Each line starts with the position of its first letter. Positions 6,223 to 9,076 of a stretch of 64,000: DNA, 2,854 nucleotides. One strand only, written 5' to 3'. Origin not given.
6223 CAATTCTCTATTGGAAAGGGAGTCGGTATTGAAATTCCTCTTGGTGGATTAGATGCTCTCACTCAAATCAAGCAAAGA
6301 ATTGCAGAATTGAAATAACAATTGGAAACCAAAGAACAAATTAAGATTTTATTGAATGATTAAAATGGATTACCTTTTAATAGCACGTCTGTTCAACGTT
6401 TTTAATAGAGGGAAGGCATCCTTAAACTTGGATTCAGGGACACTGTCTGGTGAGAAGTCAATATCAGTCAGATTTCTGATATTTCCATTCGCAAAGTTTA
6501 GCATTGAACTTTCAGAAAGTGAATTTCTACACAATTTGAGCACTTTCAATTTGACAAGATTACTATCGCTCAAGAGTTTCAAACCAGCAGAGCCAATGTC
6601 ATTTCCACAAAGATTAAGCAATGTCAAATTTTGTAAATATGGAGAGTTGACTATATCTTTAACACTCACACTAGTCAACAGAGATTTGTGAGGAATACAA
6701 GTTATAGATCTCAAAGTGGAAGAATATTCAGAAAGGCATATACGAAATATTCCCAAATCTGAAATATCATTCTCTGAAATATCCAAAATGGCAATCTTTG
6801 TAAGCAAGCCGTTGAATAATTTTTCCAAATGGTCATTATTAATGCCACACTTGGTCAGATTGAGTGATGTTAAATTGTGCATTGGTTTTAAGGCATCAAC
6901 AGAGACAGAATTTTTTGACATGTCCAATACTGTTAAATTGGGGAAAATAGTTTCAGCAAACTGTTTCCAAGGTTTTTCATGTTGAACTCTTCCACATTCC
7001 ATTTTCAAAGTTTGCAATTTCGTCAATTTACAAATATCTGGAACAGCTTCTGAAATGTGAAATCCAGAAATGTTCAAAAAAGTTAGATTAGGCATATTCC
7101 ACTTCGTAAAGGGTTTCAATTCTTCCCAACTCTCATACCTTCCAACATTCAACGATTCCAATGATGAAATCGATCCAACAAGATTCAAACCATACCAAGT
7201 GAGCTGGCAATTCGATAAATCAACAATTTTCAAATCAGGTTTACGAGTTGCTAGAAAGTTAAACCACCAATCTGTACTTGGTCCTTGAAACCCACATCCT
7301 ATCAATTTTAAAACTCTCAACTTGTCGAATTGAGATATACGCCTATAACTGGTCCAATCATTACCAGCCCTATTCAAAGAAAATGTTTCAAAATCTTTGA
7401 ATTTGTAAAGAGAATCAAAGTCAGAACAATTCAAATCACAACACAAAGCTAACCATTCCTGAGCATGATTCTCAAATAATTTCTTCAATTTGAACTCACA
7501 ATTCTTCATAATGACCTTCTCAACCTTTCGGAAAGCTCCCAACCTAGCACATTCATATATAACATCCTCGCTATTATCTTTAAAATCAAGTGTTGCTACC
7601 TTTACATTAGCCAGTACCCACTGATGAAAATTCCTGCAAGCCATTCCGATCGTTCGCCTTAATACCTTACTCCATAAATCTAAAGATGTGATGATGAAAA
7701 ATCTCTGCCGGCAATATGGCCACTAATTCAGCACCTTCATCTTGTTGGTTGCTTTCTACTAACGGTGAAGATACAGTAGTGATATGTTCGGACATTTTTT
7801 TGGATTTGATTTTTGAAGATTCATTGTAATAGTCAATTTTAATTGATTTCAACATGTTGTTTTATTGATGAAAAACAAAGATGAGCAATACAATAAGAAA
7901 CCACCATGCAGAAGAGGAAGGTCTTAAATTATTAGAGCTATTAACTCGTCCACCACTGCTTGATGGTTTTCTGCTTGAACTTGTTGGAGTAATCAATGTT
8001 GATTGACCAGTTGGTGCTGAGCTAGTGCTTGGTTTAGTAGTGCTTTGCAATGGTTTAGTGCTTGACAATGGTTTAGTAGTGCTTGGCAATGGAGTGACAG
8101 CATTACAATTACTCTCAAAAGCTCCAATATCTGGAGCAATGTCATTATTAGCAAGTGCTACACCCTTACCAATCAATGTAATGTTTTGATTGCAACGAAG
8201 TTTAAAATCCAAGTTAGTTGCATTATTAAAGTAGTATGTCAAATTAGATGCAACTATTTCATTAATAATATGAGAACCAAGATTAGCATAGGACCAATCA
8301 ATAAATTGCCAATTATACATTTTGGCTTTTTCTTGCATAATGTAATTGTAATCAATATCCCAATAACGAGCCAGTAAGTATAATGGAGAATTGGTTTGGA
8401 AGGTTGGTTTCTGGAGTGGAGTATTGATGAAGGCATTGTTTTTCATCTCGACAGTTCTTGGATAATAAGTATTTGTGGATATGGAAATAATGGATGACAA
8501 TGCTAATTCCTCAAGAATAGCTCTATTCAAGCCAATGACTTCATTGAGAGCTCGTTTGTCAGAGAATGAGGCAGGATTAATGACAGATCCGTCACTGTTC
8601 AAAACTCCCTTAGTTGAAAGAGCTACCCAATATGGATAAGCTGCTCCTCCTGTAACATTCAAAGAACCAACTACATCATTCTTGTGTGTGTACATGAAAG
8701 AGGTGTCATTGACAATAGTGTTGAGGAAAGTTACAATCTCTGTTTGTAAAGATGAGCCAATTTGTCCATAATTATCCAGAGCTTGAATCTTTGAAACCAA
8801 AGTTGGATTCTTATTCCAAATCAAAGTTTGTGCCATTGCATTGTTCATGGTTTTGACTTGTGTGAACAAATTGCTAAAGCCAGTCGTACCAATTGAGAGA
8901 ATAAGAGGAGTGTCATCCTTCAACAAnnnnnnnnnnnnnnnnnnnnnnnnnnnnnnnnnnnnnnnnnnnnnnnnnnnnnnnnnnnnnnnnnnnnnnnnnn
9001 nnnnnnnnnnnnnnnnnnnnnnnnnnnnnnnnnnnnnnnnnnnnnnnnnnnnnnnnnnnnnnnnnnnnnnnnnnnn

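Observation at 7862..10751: Bacterial-type right-handed beta-helix (DUF1565-like) protein in a eukaryotic locus, fused to a mucin-like stalk and hydrophobic tail, with an internal frameshift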

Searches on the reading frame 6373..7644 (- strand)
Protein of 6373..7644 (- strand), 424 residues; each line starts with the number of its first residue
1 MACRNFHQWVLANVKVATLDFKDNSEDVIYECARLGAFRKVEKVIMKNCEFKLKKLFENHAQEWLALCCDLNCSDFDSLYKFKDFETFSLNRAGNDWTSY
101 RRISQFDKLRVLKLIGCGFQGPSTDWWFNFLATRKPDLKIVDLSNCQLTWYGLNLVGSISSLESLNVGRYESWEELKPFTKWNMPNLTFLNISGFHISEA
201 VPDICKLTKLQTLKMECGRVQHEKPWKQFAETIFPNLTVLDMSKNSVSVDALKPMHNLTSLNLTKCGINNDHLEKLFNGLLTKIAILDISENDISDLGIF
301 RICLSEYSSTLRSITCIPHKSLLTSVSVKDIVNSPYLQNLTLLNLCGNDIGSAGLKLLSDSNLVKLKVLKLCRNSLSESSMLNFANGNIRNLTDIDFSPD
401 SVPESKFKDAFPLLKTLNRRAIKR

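Call 4: search_protein_families(library=pfam, proteins=[window:6373-7644:-], max_evalue=0.1)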
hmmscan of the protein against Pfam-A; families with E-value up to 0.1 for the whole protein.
window:6373-7644:- (424 aa): 10 families
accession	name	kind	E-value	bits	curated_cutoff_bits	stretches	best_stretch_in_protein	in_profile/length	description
PF12799.13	LRR_4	-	1.1e-13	51.4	27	2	235-266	1-33/44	Leucine Rich repeats (2 copies)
PF23598.1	LRR_14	-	1.4e-11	44.2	40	1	138-418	24-291/353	Leucine-rich repeat region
PF13516.12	LRR_6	-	5.9e-09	35.8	23.4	0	337-359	2-24/24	Leucine Rich repeat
PF25013.1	LRR_Zer-1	-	1.3e-06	29.1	27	1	156-245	4-96/137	Zer-1-like, Leucine-rich repeats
PF00560.39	LRR_1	-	2.9e-06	26.8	20.6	0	138-152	2-16/23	Leucine Rich Repeat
PF13855.12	LRR_8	-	5.3e-06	26.5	27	1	234-267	24-60/61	Leucine rich repeat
PF25019.1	LRR_R13L1-DRL21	-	0.0011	19.3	27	0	160-216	69-125/127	R13L1/DRL21 LRRs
PF23247.1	LRR_RPS2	-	0.0016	18.9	27.9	1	37-113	26-104/160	Plant disease resistance protein RPS2-like, leucine-rich repeats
PF24758.1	LRR_At5g56370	-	0.0037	17.4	27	0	186-253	15-79/227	FBD-associated F-box protein At5g56370, LRR repeats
PF23952.1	LRR_EndoS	-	0.016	15.9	27.9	0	237-292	74-116/116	Endo-beta-N-acetylglucosaminidase EndoS LRR domain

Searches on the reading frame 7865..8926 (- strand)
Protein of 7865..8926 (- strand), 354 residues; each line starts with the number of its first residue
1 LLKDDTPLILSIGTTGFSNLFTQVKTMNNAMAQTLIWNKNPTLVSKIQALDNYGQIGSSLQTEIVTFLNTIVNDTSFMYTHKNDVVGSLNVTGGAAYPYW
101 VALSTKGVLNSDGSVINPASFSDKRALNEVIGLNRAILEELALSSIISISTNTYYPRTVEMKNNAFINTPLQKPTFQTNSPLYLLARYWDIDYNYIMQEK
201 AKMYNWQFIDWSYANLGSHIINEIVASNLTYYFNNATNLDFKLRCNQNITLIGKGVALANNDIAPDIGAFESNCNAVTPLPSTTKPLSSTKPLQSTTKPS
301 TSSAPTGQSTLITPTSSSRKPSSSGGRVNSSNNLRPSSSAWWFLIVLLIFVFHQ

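Call 4: search_protein_families(library=pfam, proteins=[window:7865-8926:-], max_evalue=0.1)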
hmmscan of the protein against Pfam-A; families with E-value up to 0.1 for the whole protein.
window:7865-8926:- (354 aa): 0 families

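Call 75: search_protein_families(library=ncbifam, proteins=[window:7865-8926:-], max_evalue=0.01)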
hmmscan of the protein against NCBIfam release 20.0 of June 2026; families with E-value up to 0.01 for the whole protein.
window:7865-8926:- (354 aa): 0 families
